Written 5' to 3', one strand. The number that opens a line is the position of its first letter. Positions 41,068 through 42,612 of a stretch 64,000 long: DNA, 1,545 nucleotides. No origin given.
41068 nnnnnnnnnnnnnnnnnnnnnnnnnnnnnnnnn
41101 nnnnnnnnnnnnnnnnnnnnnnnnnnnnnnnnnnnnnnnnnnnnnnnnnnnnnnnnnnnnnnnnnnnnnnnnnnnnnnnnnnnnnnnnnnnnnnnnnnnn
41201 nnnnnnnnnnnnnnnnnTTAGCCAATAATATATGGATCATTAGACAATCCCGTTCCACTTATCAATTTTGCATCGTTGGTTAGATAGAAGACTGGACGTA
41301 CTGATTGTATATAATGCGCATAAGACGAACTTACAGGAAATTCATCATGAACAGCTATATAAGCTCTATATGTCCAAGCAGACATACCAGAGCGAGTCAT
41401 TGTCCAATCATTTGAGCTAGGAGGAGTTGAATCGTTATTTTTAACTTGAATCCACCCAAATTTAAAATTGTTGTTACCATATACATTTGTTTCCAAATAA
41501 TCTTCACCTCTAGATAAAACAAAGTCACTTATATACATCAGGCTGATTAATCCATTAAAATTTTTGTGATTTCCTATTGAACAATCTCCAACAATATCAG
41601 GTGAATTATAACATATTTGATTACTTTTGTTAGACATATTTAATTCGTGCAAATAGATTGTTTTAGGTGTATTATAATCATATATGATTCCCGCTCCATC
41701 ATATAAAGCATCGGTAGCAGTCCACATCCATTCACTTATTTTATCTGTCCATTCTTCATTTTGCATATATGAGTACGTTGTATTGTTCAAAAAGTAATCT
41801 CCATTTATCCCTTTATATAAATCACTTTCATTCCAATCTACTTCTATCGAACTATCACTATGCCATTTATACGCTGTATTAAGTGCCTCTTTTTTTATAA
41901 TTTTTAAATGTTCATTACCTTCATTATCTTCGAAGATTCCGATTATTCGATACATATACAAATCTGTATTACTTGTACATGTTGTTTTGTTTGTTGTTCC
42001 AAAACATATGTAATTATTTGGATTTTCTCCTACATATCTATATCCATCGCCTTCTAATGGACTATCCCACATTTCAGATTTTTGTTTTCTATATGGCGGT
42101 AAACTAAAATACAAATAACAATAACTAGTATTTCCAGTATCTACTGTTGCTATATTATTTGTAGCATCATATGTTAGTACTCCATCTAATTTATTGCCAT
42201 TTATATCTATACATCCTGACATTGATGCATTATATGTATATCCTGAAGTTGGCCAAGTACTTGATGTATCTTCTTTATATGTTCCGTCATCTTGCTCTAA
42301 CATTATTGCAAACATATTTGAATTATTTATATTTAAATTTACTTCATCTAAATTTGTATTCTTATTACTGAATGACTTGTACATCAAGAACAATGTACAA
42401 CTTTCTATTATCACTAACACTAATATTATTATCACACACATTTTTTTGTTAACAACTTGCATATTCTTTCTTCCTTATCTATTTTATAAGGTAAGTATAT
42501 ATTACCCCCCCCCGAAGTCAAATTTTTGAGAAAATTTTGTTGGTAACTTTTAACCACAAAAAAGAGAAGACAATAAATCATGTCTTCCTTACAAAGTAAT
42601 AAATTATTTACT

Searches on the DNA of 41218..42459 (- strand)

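Call 89: search_rna_families(sources=[L053, L029, L047, L055, L009, L044, L066, L057], threshold=evalue, max_evalue=0.01)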
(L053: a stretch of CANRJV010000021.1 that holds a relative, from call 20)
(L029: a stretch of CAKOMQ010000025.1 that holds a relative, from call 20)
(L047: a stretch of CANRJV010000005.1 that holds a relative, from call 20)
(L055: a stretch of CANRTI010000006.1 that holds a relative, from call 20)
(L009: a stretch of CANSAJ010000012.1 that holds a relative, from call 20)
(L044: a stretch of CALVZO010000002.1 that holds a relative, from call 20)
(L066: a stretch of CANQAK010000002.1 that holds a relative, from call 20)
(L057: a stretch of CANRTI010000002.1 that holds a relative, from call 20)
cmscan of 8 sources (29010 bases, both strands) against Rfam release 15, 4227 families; matches with E-value up to 0.01: 5.
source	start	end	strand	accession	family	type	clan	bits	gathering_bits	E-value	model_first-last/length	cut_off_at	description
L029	174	246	+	RF00005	tRNA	Gene; tRNA;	CL00001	71.7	29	5e-14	1-71/71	no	tRNA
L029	88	160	+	RF00005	tRNA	Gene; tRNA;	CL00001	61.9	29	2.3e-11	1-71/71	no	tRNA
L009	170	219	-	RF03070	ssNA-helicase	Gene; sRNA;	-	44.9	41.5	4.4e-05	1-49/49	no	ssNA-helicase RNA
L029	1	70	+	RF00005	tRNA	Gene; tRNA;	CL00001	36.7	29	0.0002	12-71/71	5'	tRNA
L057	218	584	+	RF01766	cspA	Cis-reg; thermoregulator;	-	30.3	78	0.00024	1-428/428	no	cspA thermoregulator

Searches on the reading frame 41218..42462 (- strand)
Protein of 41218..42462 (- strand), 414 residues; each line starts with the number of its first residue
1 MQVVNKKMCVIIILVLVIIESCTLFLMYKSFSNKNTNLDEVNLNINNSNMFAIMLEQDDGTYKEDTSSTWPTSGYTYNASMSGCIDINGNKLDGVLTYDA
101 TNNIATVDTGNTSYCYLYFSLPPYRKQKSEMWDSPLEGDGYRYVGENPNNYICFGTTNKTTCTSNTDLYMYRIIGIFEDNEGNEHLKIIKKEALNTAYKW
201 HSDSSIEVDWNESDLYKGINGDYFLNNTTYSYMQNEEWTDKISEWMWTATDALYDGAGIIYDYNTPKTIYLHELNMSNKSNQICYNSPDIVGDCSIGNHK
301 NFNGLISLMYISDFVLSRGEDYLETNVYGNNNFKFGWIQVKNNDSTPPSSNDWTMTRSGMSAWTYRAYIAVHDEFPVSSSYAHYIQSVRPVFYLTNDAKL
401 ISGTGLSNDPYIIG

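Call 7: search_protein_families(library=pfam, proteins=[window:41218-42462:-], max_evalue=0.01)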
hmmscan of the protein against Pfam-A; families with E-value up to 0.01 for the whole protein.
window:41218-42462:- (414 aa): 0 families

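Call 12: find_homologous_proteins(query=window:41218-42462:-)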
Query window:41218-42462:- (414 aa): 774 proteins with E <= 0.001 among 2289 candidates; the best 120 are listed.
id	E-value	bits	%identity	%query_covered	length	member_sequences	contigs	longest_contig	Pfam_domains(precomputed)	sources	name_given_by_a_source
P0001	6.2e-275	930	97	100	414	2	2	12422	-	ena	-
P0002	1.1e-185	636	49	99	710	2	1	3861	-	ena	-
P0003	1.8e-172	592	65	100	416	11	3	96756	-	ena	-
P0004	9.7e-172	590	48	94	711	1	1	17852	-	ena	-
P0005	1.2e-166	573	45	93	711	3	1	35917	-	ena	-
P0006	3.8e-166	571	45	96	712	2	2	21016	-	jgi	-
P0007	2.6e-158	546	61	100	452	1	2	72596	-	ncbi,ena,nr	ncbi:MAG: hypothetical protein IJY87_00175 [Bacilli bacterium]|nr:hypothetical protein [Bacilli bact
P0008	8.4e-156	537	45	94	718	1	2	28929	-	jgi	-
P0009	8.0e-154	531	45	93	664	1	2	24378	-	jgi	-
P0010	1.8e-142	493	57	100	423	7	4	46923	-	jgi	-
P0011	5.2e-141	489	57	96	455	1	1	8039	-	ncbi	-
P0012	6.0e-134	465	55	100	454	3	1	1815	-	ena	-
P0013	7.6e-133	462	85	56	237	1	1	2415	-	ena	-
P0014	1.4e-128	448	51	68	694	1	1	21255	-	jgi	-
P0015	3.8e-123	430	54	100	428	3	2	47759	-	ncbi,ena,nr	ncbi:MAG: hypothetical protein IJN13_00250 [Bacilli bacterium]|nr:hypothetical protein [Bacilli bact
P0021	4.3e-107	377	49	91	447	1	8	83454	-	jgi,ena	-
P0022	7.4e-107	376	52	100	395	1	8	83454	-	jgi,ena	-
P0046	6.4e-97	343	49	100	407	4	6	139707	-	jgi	-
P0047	2.3e-96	341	50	100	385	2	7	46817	-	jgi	-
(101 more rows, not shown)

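Call 16: find_encoding_contigs(protein=P0001, flank=3000, max_places=6)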
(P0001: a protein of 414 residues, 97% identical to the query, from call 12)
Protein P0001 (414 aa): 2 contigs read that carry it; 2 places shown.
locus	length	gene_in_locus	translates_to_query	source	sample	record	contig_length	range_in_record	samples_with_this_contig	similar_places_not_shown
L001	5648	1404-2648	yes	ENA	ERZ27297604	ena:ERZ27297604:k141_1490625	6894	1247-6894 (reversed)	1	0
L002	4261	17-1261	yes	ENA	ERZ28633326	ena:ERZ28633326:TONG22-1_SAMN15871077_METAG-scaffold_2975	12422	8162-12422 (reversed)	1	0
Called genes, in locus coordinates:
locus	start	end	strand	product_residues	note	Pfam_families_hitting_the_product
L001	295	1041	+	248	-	PF02535:Zip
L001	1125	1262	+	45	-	-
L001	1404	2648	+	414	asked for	-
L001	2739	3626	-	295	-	PF02899:Phage_int_SAM_1, PF00589:Phage_integrase, PF22823:MrpR_C_cat (weak)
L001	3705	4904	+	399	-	PF05496:RuvB_N, PF06068:TIP49 (weak), PF13177:DNA_pol3_delta2 (faint), PF00004:AAA, PF21960:RCF1-5-like_lid (faint), PF16193:AAA_assoc_2, PF12002:MgsA_C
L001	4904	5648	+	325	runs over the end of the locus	PF01210:NAD_Gly3P_dh_N, PF02558:ApbA (weak), PF07479:NAD_Gly3P_dh_C, PF20618:GPD_NAD_C_bact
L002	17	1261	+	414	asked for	-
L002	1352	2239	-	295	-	PF02899:Phage_int_SAM_1, PF00589:Phage_integrase, PF22823:MrpR_C_cat (weak)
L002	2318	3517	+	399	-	PF05496:RuvB_N, PF06068:TIP49 (weak), PF13177:DNA_pol3_delta2 (faint), PF00004:AAA, PF21960:RCF1-5-like_lid (faint), PF16193:AAA_assoc_2, PF12002:MgsA_C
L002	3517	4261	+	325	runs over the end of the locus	PF01210:NAD_Gly3P_dh_N, PF02558:ApbA (weak), PF07479:NAD_Gly3P_dh_C, PF20618:GPD_NAD_C_bact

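Call 20: find_related_loci(query=A2, collection=genome_contigs, flank=1500)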
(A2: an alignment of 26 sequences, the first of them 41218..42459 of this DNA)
Query A2 (413 aa) in genome_contigs; peptide patterns used: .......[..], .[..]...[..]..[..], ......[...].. (x = any residue, [..] = any of these).
516 stretches matched a pattern; 465 encode a relative of the query (tblastn E <= 1e-3); the best 80 are kept; 80 distinct loci.
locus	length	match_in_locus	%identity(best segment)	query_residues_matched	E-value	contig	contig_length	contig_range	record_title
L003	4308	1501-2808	57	18-413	9e-145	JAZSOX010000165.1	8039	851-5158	MAG: Bacilli bacterium isolate T1900044547_TS20190013.MAGScoT_cleanbin_000041 SGB_157_k141_2035292, whole genome shotgun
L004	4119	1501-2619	42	43-412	3e-83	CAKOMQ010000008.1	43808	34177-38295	MAG: uncultured Bacilli bacterium isolate REFINED_METABAT215_TOP10_CONTIGS_1500_ASSEMBLY_K77_MERGED__Hadza_MoBio_hadza-A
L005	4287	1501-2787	40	1-413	8e-77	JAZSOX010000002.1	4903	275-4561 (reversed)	MAG: Bacilli bacterium isolate T1900044547_TS20190013.MAGScoT_cleanbin_000041 SGB_157_k141_1496912, whole genome shotgun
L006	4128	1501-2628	39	19-412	7e-68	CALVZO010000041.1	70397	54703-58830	MAG: uncultured Bacilli bacterium isolate E20__bin281 genome assembly, contig: E20__k127_1486482, whole genome shotgun s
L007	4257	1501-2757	39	10-412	6e-86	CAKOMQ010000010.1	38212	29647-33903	MAG: uncultured Bacilli bacterium isolate REFINED_METABAT215_TOP10_CONTIGS_1500_ASSEMBLY_K77_MERGED__Hadza_MoBio_hadza-A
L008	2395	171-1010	42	130-412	3e-67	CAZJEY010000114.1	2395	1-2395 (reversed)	MAG TPA_asm: uncultured Mycoplasma sp. isolate binchicken_co365_34 genome assembly, contig: NODE_42707_length_2395_cov_1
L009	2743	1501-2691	37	6-412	8e-66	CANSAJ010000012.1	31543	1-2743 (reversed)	MAG TPA_asm: uncultured Firmicutes bacterium isolate SRR15510223_bin.34_metawrap_v1.3_MAG genome assembly, contig: NODE.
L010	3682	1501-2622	36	2-412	2e-64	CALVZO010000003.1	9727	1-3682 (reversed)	MAG: uncultured Bacilli bacterium isolate E20__bin281 genome assembly, contig: E20__k127_9349398, whole genome shotgun s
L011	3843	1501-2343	42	130-412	7e-64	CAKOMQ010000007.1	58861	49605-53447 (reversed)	MAG: uncultured Bacilli bacterium isolate REFINED_METABAT215_TOP10_CONTIGS_1500_ASSEMBLY_K77_MERGED__Hadza_MoBio_hadza-A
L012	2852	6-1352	43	129-412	2e-61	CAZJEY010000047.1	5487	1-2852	MAG TPA_asm: uncultured Mycoplasma sp. isolate binchicken_co365_34 genome assembly, contig: NODE_12425_length_5487_cov_7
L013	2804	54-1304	36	1-413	1e-60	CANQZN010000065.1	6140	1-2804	MAG: uncultured Bacilli bacterium isolate Lapin-017__bin4 genome assembly, contig: Lapin-017__NODE_10986_length_6140_cov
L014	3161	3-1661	42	129-412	4e-60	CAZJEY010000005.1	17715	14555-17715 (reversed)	MAG TPA_asm: uncultured Mycoplasma sp. isolate binchicken_co365_34 genome assembly, contig: NODE_2149_length_17715_cov_8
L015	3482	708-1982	37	12-412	2e-59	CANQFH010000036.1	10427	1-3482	MAG: uncultured Bacilli bacterium isolate Lapin-005__bin46 genome assembly, contig: Lapin-005__NODE_8841_length_10427_co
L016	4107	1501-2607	35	43-412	1e-59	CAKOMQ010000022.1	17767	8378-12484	MAG: uncultured Bacilli bacterium isolate REFINED_METABAT215_TOP10_CONTIGS_1500_ASSEMBLY_K77_MERGED__Hadza_MoBio_hadza-A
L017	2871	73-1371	37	11-412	1e-58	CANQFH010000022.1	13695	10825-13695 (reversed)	MAG: uncultured Bacilli bacterium isolate Lapin-005__bin46 genome assembly, contig: Lapin-005__NODE_6136_length_13695_co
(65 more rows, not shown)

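Call 24: find_encoding_contigs(protein=window:41218-42462:-, flank=1500, max_places=10)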
Protein window:41218-42462:- (414 aa): 5 contigs read that carry it; 3 places shown.
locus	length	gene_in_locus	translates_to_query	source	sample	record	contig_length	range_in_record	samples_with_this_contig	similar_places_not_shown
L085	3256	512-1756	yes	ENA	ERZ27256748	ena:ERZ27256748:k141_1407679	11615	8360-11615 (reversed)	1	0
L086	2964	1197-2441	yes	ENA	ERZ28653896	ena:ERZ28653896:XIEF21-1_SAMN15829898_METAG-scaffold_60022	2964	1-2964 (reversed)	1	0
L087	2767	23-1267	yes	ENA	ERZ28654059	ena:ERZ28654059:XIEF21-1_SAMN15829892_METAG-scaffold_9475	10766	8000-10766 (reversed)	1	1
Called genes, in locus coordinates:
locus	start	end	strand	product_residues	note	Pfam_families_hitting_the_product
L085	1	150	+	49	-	?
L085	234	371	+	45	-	-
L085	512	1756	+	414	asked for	-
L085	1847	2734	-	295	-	PF02899:Phage_int_SAM_1, PF00589:Phage_integrase, PF22823:MrpR_C_cat (weak)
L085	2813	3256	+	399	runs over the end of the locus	PF05496:RuvB_N, PF06068:TIP49 (weak), PF13177:DNA_pol3_delta2 (faint), PF00004:AAA, PF21960:RCF1-5-like_lid (faint), PF16193:AAA_assoc_2, PF12002:MgsA_C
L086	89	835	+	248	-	PF02535:Zip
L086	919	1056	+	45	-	-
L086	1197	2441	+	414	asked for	-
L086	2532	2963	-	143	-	?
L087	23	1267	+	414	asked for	-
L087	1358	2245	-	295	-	PF02899:Phage_int_SAM_1, PF00589:Phage_integrase, PF22823:MrpR_C_cat (weak)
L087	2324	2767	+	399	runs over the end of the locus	PF05496:RuvB_N, PF06068:TIP49 (weak), PF13177:DNA_pol3_delta2 (faint), PF00004:AAA, PF21960:RCF1-5-like_lid (faint), PF16193:AAA_assoc_2, PF12002:MgsA_C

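Call 37: find_encoding_contigs(protein=P0021, flank=1000, max_places=10)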
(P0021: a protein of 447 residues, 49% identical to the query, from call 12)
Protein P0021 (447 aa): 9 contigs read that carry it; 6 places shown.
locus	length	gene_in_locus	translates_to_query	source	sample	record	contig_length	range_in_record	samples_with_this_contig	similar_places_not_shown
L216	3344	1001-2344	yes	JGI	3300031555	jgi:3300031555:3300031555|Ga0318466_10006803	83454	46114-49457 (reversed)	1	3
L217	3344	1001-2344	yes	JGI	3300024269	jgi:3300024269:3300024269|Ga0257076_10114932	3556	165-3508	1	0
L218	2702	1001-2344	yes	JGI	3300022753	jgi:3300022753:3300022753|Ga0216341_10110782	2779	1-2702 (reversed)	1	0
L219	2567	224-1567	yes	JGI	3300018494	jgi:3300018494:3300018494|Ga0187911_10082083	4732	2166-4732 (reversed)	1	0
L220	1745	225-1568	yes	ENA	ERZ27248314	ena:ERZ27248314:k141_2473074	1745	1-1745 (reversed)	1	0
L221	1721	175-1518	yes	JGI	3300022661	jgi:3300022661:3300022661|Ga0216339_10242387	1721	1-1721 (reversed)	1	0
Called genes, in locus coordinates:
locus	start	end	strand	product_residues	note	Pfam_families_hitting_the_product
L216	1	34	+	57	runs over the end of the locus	-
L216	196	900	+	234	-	-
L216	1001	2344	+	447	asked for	-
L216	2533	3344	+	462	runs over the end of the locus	PF13393:tRNA-synt_His, PF00587:tRNA-synt_2b, PF03129:HGTP_anticodon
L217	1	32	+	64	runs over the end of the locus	?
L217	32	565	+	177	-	PF01765:RRF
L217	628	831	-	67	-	-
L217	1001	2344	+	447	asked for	-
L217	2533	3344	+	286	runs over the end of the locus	?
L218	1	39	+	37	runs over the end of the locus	?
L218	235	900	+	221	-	-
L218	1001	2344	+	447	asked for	-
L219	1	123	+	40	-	?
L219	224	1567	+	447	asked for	-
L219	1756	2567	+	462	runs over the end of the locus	PF13393:tRNA-synt_His, PF00587:tRNA-synt_2b, PF03129:HGTP_anticodon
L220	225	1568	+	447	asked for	-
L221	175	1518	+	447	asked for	-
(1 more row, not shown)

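Call 51: predict_structure(alignment_id=A2)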
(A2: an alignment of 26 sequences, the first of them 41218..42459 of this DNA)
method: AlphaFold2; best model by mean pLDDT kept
length: 413 residues; sequences in the alignment: 26
mean_pLDDT: 82.3   pTM: 0.75
mean pLDDT of the five models: 82.3, 79.3, 63.5, 60.6, 55.8
residues with pLDDT >= 90: 162; 70-90: 186; 50-70: 31; < 50: 34
segments of 3 or more residues with pLDDT < 50: 31-47, 279-293
pLDDT, mean of each block of 10 residues (from residue 1): 66 86 73 36 46 83 77 78 86 82 79 85 87 93 95 96 97 94 95 93 86 91 87 89 88 64 88 69 43 61 92 93 82 85 94 83 86 82 95 92 96 89
secondary structure, 60 per line:
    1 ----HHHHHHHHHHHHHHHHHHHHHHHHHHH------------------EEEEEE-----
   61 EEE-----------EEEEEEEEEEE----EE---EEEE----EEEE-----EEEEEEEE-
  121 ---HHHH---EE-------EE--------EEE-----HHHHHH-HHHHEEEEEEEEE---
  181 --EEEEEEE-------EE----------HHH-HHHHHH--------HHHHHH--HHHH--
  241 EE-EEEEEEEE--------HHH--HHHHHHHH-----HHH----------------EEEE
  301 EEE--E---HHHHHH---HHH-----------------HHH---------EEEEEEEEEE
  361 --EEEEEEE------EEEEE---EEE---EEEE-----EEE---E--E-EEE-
elements in order: H5-31 E50-55 E61-63 E75-85 E95-98 E103-106 E112-119 H124-127 E150-152 H158-163 H165-168 E169-177 E183-189 H213-218 H227-232 H235-238 E244-251 H265-272 E297-303 H310-315 E351-360 E363-369 E376-380 E384-386 E390-393 E399-401 E410-412

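Call 54: fold_search(model_id=the predicted structure, library=pdb)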
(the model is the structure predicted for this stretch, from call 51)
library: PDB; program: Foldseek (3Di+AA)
matches with E <= 10: 185; with E <= 0.001: 0
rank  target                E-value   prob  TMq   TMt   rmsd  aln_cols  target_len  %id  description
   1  6w4n_C                3.0e-01  0.06  0.08  0.09  15.4       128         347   15  Co-crystal structure of Pd_dinase with probe glycine-propargylglycine-AOMK (released 2021-03-17)
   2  6w4n_B                5.0e-01  0.06  0.07  0.08  13.0       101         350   15  Co-crystal structure of Pd_dinase with probe glycine-propargylglycine-AOMK (released 2021-03-17)
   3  6w4n_A                7.0e-01  0.05  0.07  0.08  13.8        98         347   16  Co-crystal structure of Pd_dinase with probe glycine-propargylglycine-AOMK (released 2021-03-17)
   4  6ino_B                8.3e-01  0.01  0.10  0.10  22.1       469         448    8  Crystal structure of the CysR-CTLD2 fragment of human MR at acidic pH (pH 4.6) (released 2019-09-18)
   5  9peb                  8.8e-01  0.08  0.11  0.05  13.7        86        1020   15  Cryo-EM structure of Arabidopsis thaliana Met1 (released 2025-10-22)
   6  3pw3_C                1.0e+00  0.05  0.07  0.08  13.1       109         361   14  Crystal structure of a cysteine protease (BDI_2249) from Parabacteroides distasonis ATCC 8503 at 2.23 A resolution (released 2010-12-22)
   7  9pec                  1.2e+00  0.07  0.10  0.07  14.3        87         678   13  Cryo-EM structure of Arabidopsis thaliana Met1 (RFTS free) (released 2025-10-22)
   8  3pw3_D                1.2e+00  0.04  0.08  0.09  12.5       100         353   15  Crystal structure of a cysteine protease (BDI_2249) from Parabacteroides distasonis ATCC 8503 at 2.23 A resolution (released 2010-12-22)
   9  3pw3_E                1.2e+00  0.04  0.07  0.08  12.9       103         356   16  Crystal structure of a cysteine protease (BDI_2249) from Parabacteroides distasonis ATCC 8503 at 2.23 A resolution (released 2010-12-22)
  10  3pw3_F                1.4e+00  0.04  0.08  0.09  12.6       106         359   14  Crystal structure of a cysteine protease (BDI_2249) from Parabacteroides distasonis ATCC 8503 at 2.23 A resolution (released 2010-12-22)
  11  6w4n_F                1.4e+00  0.04  0.07  0.08  13.7       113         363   14  Co-crystal structure of Pd_dinase with probe glycine-propargylglycine-AOMK (released 2021-03-17)
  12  6vg1_A                1.4e+00  0.02  0.08  0.06  19.9       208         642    8  xenopus protocadherin 8.1 EC1-6 (released 2020-03-11)
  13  5wdk_C                1.6e+00  0.04  0.07  0.08  13.8       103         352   16  A processive dipeptidyl aminopeptidase secreted from an established commensal bacterium P. distasonis (released 2018-07-11)
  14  5z8n_B                1.8e+00  0.05  0.08  0.15   9.9        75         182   12  Crystal structure of Arabidopsis thaliana EBS C-terminal deletion construct in complex with an H3K4me2 peptide (released 2018-07-25)
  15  3pw3_A                1.8e+00  0.03  0.07  0.08  13.8       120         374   12  Crystal structure of a cysteine protease (BDI_2249) from Parabacteroides distasonis ATCC 8503 at 2.23 A resolution (released 2010-12-22)
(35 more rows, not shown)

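Call 59: find_encoding_contigs(protein=P0022, flank=400, max_places=10)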
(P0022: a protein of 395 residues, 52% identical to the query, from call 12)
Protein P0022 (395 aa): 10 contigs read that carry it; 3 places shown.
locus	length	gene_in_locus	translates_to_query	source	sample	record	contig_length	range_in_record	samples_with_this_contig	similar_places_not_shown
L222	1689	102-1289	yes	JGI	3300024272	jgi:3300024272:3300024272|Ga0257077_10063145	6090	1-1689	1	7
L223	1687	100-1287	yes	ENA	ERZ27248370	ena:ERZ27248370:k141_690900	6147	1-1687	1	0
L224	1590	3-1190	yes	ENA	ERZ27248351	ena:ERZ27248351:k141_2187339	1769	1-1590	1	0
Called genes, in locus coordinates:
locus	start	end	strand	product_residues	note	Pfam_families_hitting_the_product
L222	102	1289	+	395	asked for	-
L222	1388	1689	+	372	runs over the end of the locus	-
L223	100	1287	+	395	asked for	-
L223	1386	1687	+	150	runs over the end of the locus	-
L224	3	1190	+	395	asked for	?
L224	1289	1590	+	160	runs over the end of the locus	?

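Call 60: find_encoding_contigs(protein=P0047, flank=400, max_places=10)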
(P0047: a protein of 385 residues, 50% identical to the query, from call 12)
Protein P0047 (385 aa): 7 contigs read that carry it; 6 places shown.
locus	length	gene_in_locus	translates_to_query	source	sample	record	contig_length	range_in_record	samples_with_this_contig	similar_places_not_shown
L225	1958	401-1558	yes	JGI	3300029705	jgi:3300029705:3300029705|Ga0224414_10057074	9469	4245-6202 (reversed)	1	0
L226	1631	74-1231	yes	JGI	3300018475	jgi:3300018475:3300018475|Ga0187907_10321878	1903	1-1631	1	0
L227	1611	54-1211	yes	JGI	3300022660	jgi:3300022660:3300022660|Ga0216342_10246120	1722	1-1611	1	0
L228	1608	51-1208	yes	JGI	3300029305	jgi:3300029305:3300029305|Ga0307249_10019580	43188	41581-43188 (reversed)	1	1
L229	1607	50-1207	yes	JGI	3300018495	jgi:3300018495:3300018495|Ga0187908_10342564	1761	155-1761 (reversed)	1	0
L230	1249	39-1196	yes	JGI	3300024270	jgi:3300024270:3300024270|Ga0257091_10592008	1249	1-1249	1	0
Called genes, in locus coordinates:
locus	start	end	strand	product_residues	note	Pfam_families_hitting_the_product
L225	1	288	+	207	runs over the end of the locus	PF00834:Ribul_P_3_epim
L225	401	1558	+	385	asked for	-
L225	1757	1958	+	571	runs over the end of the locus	PF06160:EzrA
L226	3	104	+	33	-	?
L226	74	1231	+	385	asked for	-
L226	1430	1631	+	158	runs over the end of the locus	?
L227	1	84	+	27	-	?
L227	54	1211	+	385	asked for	-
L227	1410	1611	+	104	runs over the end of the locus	?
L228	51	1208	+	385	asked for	-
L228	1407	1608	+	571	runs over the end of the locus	PF06160:EzrA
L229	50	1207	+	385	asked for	-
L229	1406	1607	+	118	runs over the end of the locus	?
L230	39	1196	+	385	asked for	-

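Call 61: find_encoding_contigs(protein=P0046, flank=400, max_places=10)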
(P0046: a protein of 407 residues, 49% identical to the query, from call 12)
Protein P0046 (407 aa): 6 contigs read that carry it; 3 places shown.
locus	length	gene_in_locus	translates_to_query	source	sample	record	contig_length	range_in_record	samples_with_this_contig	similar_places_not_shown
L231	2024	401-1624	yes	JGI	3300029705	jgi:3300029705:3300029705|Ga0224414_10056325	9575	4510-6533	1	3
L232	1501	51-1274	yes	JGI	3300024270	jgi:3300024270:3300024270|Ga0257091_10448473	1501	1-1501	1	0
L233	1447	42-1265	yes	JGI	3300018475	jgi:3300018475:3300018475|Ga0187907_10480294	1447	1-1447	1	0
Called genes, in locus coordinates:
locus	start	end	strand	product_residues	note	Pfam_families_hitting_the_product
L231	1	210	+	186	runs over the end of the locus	PF18798:LPD3 (weak)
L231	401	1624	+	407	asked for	-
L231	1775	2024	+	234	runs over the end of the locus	-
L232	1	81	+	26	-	?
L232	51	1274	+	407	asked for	-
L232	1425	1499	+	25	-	?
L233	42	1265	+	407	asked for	-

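Call 77: search_protein_families(library=ncbifam, proteins=[window:41218-42462:-], max_evalue=0.1)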
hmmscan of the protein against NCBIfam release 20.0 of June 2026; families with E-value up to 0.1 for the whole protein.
window:41218-42462:- (414 aa): 0 families

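Call 78: search_solved_structures(query=A2, max_evalue=1)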
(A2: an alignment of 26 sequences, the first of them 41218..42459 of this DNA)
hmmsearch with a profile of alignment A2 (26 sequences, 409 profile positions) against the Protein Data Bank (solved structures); distinct sequences matched with E-value up to 1: 1.
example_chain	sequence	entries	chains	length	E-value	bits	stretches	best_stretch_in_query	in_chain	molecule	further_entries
1lcs_A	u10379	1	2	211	0.45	12.6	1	92-173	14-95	FELINE LEUKEMIA VIRUS RECEPTOR-BINDING DOMAIN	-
